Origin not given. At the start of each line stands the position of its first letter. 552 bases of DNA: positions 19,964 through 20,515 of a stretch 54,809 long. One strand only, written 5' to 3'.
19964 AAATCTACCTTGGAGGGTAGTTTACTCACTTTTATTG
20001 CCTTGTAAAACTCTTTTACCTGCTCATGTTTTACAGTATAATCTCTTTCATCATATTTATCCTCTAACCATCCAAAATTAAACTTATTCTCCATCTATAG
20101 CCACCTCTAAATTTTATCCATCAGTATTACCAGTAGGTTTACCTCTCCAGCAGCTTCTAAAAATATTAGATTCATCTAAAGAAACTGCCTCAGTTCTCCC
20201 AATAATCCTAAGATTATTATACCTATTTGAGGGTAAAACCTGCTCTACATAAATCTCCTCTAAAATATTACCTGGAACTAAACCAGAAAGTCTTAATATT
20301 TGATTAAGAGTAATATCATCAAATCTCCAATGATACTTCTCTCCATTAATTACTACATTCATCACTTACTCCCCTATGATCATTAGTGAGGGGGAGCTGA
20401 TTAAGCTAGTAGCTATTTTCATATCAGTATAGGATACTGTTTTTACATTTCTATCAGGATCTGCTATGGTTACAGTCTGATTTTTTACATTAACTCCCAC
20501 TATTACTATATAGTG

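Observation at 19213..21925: Late operon ends with two papain-fold cysteine peptidases and no muramidase or amidase: candidate non-canonical lysis cassette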

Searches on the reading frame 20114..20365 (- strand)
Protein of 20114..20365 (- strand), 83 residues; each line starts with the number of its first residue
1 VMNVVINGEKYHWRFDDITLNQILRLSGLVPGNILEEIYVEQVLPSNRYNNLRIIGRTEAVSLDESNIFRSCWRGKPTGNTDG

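Call 4: search_protein_families(library=pfam, proteins=[window:20114-20365:-], max_evalue=0.1)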
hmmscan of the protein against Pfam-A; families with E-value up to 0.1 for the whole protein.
window:20114-20365:- (83 aa): 1 family
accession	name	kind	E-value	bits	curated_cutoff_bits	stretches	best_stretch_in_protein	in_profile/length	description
PF14452.12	Multi_ubiq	-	0.03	14.9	24.5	1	4-65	3-58/69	Multiubiquitin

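Call 38: search_protein_families(library=phrogs, proteins=[window:20114-20365:-], max_evalue=0.01)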
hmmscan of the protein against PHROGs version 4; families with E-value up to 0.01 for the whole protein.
window:20114-20365:- (83 aa): 0 families

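Call 39: search_protein_families(library=ncbifam, proteins=[window:20114-20365:-], max_evalue=0.1)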
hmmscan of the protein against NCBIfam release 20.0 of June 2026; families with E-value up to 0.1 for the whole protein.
window:20114-20365:- (83 aa): 0 families

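Call 72: find_homologous_proteins(query=window:20114-20365:-, max_evalue=0.01)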
Query window:20114-20365:- (83 aa): 1 proteins with E <= 0.01 among 1 candidates.
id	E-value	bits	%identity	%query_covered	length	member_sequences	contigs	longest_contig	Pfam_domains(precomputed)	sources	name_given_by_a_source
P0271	7.4e-49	181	100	99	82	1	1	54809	-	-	-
